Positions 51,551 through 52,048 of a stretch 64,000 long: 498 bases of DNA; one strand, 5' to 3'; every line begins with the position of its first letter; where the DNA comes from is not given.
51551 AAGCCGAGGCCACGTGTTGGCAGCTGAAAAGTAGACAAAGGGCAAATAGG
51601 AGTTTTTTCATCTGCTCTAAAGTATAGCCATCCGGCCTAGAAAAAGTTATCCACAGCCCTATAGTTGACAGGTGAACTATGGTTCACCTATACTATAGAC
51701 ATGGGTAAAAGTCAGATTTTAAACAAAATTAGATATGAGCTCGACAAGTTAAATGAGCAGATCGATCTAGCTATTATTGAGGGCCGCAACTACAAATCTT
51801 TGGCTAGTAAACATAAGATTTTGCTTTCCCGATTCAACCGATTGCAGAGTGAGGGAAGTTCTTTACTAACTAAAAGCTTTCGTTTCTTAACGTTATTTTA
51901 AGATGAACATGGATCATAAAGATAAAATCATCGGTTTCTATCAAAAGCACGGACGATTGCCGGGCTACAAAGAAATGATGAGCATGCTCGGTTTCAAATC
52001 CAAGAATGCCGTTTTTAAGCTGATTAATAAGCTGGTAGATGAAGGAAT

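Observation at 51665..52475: Textbook SOS operator inside a consensus promoter, driving a leaderless small ORF fused to lexA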

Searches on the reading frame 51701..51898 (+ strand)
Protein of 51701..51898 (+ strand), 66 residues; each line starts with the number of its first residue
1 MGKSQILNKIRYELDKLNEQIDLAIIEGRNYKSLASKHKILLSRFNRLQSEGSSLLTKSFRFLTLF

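Call 5: search_protein_families(library=pfam, proteins=[window:51701-51898:+], max_evalue=1)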
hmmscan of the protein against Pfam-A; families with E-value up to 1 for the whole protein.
window:51701-51898:+ (66 aa): 0 families

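Call 6: find_homologous_proteins(query=window:51701-51898:+, max_evalue=10)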
Query window:51701-51898:+ (66 aa): 3 proteins with E <= 10 among 3 candidates.
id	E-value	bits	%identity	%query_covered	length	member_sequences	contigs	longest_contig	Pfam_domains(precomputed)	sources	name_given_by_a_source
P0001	3.0e-33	129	100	100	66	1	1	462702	-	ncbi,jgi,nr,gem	ncbi:MAG TPA: hypothetical protein VFA52_01615 [Candidatus Paceibacterota bacterium]|nr:hypothetical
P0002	6.7e-21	91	68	100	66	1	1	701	-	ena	-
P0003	1.7e-19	86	71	100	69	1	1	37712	-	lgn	-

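Call 7: search_protein_families(library=ncbifam, proteins=[window:51701-51898:+], max_evalue=1)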
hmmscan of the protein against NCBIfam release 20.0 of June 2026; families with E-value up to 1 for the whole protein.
window:51701-51898:+ (66 aa): 0 families

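Call 8: find_encoding_contigs(protein=P0003, flank=6000)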
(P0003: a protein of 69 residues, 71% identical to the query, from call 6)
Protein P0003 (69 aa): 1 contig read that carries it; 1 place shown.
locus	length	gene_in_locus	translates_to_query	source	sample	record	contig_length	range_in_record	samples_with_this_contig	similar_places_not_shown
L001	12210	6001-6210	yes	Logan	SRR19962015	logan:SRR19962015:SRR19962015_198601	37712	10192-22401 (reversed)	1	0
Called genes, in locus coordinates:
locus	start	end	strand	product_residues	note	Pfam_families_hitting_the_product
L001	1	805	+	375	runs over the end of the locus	PF03033:Glyco_transf_28, PF04101:Glyco_tran_28_C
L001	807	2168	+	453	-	PF00749:tRNA-synt_1c, PF19269:Anticodon_2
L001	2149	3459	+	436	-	PF01551:Peptidase_M23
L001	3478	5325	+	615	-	PF13522:GATase_6, PF13537:GATase_7, PF00733:Asn_synthase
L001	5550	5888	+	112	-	-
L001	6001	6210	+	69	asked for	-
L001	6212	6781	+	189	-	PF00717:Peptidase_S24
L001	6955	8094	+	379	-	PF05496:RuvB_N, PF01078:Mg_chelatase (faint), PF00004:AAA, PF07728:AAA_5 (faint), PF13173:AAA_14 (weak), PF25361:AAA_lid_RFC1 (faint), PF16193:AAA_assoc_2, PF12002:MgsA_C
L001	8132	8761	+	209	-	-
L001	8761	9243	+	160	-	PF00903:Glyoxalase, PF22677:Ble-like_N (weak)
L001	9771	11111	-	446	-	PF13091:PLDc_2, PF00614:PLDc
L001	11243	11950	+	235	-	-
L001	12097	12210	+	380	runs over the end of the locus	PF04851:ResIII, PF00270:DEAD, PF00271:Helicase_C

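Call 9: find_encoding_contigs(protein=P0002, flank=6000)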
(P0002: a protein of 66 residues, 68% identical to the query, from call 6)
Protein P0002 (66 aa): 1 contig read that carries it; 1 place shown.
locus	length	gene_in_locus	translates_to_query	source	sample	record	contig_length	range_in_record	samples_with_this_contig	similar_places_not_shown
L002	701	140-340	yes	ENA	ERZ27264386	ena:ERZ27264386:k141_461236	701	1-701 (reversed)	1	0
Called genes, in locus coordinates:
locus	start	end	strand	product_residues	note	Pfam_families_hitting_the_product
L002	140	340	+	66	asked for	-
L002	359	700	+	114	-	?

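Call 23: search_protein_representatives(alignment_id=A2)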
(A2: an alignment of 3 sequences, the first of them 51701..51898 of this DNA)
Query: 3 sequences, 66 profile positions. Proteins with E-value up to 0.001 (for the whole library): 139; up to 1e-10: 4; up to 1e-30: 1. The best 139 are listed.
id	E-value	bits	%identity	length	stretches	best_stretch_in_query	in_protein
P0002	6.8e-39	147.6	-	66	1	1-66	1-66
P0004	2.2e-11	59.5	-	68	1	1-66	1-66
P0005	6.3e-11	58.1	-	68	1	1-66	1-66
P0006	7.6e-11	57.8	-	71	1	1-62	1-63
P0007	1.3e-10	57.1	-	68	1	1-66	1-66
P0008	3.8e-10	55.5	-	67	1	1-66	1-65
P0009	7.1e-10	54.7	-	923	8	18-44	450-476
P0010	8.0e-10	54.5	-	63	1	1-66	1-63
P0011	1.2e-09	53.9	-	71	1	1-45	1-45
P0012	4.4e-09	52.1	-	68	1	1-61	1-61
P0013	7.9e-09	51.3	-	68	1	1-66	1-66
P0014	8.3e-09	51.3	-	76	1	1-52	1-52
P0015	8.8e-09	51.2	-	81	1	1-59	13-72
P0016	1.7e-08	50.3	-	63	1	1-63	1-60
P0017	1.8e-08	50.2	-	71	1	1-63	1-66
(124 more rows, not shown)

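Call 36: search_protein_families(library=pfam, alignment_id=A3, max_evalue=1)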
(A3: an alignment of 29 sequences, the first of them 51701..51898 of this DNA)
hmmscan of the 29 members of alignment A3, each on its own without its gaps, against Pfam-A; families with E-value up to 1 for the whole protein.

A. member 1, window:51701-51898:+ (66 aa): 0 families

B. families by the number of members that match (of 29 scanned): 19 families
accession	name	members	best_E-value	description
PF10446.14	DUF2457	2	0.14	Protein of unknown function (DUF2457)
PF08539.16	HbrB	1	0.011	HbrB-like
PF25553.1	BTB-POZ_ANK-like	1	0.018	BTB/POZ Ankyrin-like repeat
PF08776.16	VASP_tetra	1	0.019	VASP tetramerisation domain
PF01540.21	Lipoprotein_7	1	0.021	Adhesin lipoprotein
PF01830.25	Peptidase_C7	1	0.022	Peptidase C7 family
PF08203.16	RNA_polI_A14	1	0.039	Yeast RNA polymerase I subunit RPA14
PF05063.20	MT-A70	1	0.04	MT-A70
PF17544.7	DUF5460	1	0.058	Family of unknown function (DUF5460)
PF09492.16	Pec_lyase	1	0.059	Pectic acid lyase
PF19807.5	DUF6290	1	0.074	Family of unknown function (DUF6290)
PF16272.10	DUF4925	1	0.074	Domain of unknown function (DUF4925)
PF24484.1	ADAMTSL1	1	0.082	ADAMTSL1 domain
PF22638.1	FlgK_D1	1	0.084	Flagellar hook-associated protein FlgK helical domain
PF15444.11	TMEM247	1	0.11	Transmembrane protein 247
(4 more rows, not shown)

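Call 37: search_solved_structures(query=A3, max_evalue=10, show_alignments=2)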
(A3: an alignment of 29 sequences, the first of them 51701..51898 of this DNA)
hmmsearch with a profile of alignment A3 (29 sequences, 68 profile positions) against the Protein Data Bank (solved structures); distinct sequences matched with E-value up to 10: 17.
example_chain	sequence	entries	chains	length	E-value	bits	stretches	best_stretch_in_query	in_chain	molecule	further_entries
8k1f_A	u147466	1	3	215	0.15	15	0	21-50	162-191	tRNA 5-hydroxyuridine methyltransferase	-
5x8p_t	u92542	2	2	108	0.18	14.8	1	19-60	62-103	protein S20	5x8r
4v4v_AT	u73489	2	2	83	0.4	13.7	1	15-48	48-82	30S ribosomal subunit protein S20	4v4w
23wi_t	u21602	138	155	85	0.41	13.6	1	15-48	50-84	Small ribosomal subunit protein bS20 | 30S RIBOSOMAL PROTEIN S20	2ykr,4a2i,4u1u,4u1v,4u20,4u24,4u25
10fz_T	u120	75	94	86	0.42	13.6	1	15-48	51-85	Small ribosomal subunit protein bS20 | 30S ribosomal protein S20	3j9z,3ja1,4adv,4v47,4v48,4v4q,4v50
4v6y_AT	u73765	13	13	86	0.43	13.6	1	15-48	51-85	30S ribosomal protein S20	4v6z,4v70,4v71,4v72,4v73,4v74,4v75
11bq_T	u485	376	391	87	0.44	13.6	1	16-48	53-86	Small ribosomal subunit protein bS20 | 30S ribosomal protein S20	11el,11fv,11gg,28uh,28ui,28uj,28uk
7qg8_u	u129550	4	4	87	0.44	13.5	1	16-48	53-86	30S ribosomal protein S20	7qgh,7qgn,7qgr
5mmj_t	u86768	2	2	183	0.48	13.4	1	19-59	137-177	plastid ribosomal protein bS20c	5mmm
6q97_y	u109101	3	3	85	0.67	13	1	15-47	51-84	30S ribosomal protein S20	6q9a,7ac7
6eri_BT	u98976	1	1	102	1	12.3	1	19-55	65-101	30S ribosomal protein S20, chloroplastic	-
2go3_A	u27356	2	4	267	1.5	11.8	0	27-40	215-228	UDP-3-O-[3-hydroxymyristoyl] N-acetylglucosamine deacetylase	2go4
3p3c_A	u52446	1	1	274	1.6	11.8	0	27-40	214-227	UDP-3-O-[3-hydroxymyristoyl] N-acetylglucosamine deacetylase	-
2jt2_A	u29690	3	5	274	1.6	11.8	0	27-40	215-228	UDP-3-O-[3-hydroxymyristoyl] N-acetylglucosamine deacetylase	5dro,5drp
5u86_A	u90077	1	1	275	1.6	11.8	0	27-40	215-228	UDP-3-O-acyl-N-acetylglucosamine deacetylase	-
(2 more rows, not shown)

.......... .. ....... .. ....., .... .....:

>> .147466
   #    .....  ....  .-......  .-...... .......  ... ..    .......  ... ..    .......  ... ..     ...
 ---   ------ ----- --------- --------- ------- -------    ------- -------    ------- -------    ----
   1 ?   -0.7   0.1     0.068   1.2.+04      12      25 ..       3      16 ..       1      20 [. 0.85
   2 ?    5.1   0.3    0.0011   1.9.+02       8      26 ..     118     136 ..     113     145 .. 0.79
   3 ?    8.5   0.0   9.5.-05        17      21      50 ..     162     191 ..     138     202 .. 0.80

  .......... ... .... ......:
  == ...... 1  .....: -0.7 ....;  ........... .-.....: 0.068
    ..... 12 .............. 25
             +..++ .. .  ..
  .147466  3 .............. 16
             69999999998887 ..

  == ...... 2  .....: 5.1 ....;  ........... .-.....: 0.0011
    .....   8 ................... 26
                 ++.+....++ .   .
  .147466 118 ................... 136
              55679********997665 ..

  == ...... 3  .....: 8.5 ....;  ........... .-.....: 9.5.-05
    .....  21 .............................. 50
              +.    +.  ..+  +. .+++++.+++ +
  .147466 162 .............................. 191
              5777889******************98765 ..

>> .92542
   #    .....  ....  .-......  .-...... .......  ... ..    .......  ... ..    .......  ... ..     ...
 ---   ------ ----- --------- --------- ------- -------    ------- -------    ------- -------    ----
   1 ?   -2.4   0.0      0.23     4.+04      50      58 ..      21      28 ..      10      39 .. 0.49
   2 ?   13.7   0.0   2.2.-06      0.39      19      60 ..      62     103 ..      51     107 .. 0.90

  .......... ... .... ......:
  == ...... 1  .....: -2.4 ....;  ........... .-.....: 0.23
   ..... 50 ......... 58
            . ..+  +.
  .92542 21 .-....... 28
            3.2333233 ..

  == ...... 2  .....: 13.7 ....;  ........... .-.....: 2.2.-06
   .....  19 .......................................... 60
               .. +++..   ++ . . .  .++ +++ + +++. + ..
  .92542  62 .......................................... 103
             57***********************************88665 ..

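Call 38: find_homologous_proteins(query=A3, max_evalue=0.001)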
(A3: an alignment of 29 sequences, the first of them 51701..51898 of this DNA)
Query A3 (29 sequences) (66 aa, profile of the alignment): 219 proteins with E <= 0.001 among 464 candidates; the best 120 are listed.
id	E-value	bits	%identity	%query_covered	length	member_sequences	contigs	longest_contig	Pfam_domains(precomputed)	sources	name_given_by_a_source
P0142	4.4e-27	111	42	100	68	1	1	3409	-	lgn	-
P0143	6.9e-27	111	41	100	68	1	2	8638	-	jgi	jgi:hypothetical protein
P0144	1.1e-26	110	42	100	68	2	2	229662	-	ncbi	-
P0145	1.2e-26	110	38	100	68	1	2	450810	-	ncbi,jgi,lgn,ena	ncbi:MAG: hypothetical protein WCS89_01210 [Candidatus Paceibacterota bacterium]|jgi:hypothetical pr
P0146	3.0e-26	109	38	91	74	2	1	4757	-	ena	-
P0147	7.9e-26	107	39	100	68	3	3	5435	-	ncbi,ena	-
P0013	1.3e-25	107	38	100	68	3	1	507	-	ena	-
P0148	1.3e-25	107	39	100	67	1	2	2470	-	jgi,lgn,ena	jgi:hypothetical protein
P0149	1.7e-25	106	44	100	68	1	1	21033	-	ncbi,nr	ncbi:MAG: hypothetical protein JWO00_127 [Candidatus Parcubacteria bacterium]|nr:hypothetical protei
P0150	2.0e-25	106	42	100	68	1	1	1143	-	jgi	jgi:hypothetical protein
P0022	2.6e-25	106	35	100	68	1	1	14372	-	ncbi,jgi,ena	-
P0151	3.3e-25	105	35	100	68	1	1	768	-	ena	-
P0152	4.0e-25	105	42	100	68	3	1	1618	-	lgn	-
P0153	4.6e-25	105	41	100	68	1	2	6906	-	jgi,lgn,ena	-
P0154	4.7e-25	105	39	100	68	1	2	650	-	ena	-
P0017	3.7e-24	102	39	77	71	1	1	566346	-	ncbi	ncbi:MAG: hypothetical protein V4526_02785 [Patescibacteria group bacterium]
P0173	3.2e-23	99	42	100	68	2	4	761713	-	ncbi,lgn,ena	ncbi:MAG: hypothetical protein AAB381_01625 [Patescibacteria group bacterium]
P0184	8.6e-23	98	28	100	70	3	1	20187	-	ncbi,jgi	ncbi:MAG: hypothetical protein WC761_05065 [Candidatus Paceibacterota bacterium]|jgi:hypothetical pr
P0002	4.9e-22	95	68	100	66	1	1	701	-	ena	-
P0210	6.6e-22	95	32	100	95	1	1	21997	-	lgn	-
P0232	3.9e-21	92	42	73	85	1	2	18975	-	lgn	-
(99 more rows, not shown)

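Call 41: search_protein_families(library=padloc, proteins=[window:51701-51898:+, P0013, P0017, P0145], max_evalue=1)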
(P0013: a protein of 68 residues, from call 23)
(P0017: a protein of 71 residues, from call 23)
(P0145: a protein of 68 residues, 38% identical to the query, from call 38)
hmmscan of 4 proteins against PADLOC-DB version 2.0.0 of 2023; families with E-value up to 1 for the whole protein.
window:51701-51898:+ (66 aa): 0 families

P0013 (68 aa): 1 family
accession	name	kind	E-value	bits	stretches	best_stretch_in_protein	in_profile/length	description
PDLC02921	HEAT-ARM_XIII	-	0.0083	12.7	1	4-56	260-312/869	-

P0017 (71 aa): 0 families

P0145 (68 aa): 0 families

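Call 42: search_protein_families(library=phrogs, proteins=[window:51701-51898:+, P0013, P0017, P0145], max_evalue=1)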
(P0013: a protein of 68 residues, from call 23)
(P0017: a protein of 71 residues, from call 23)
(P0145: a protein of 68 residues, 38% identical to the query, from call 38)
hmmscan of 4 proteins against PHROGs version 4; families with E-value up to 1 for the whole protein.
window:51701-51898:+ (66 aa): 0 families

P0013 (68 aa): 1 family
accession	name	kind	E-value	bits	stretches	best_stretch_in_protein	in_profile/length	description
phrog_7303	-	unknown function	0.23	12.6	0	5-23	36-54/80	-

P0017 (71 aa): 4 families
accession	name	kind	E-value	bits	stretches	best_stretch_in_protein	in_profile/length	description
phrog_21573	-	unknown function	0.079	13.8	1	5-39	36-70/75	-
phrog_26161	-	unknown function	0.14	12.9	1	2-60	99-148/288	-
phrog_14537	-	unknown function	0.17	12.3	1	7-59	119-171/295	-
phrog_33132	-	DNA, RNA and nucleotide metabolism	0.17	11.4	1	9-67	178-237/495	DNA primase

P0145 (68 aa): 1 family
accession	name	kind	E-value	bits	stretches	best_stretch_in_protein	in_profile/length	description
phrog_5818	-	unknown function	0.078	14.3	1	9-54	6-51/98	-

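Call 45: predict_structure(alignment_id=A4)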
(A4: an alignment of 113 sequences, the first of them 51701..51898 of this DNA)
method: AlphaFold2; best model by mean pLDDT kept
length: 66 residues; sequences in the alignment: 113
mean_pLDDT: 83.5   pTM: 0.62
mean pLDDT of the five models: 83.5, 83.0, 82.5, 82.2, 81.7
residues with pLDDT >= 90: 41; 70-90: 8; 50-70: 15; < 50: 2
segments of 3 or more residues with pLDDT < 50: none
pLDDT, mean of each block of 10 residues (from residue 1): 87 97 98 97 88 54 51
secondary structure, 60 per line:
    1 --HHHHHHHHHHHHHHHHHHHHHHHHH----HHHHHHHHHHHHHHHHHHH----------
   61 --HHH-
elements in order: H3-27 H32-50
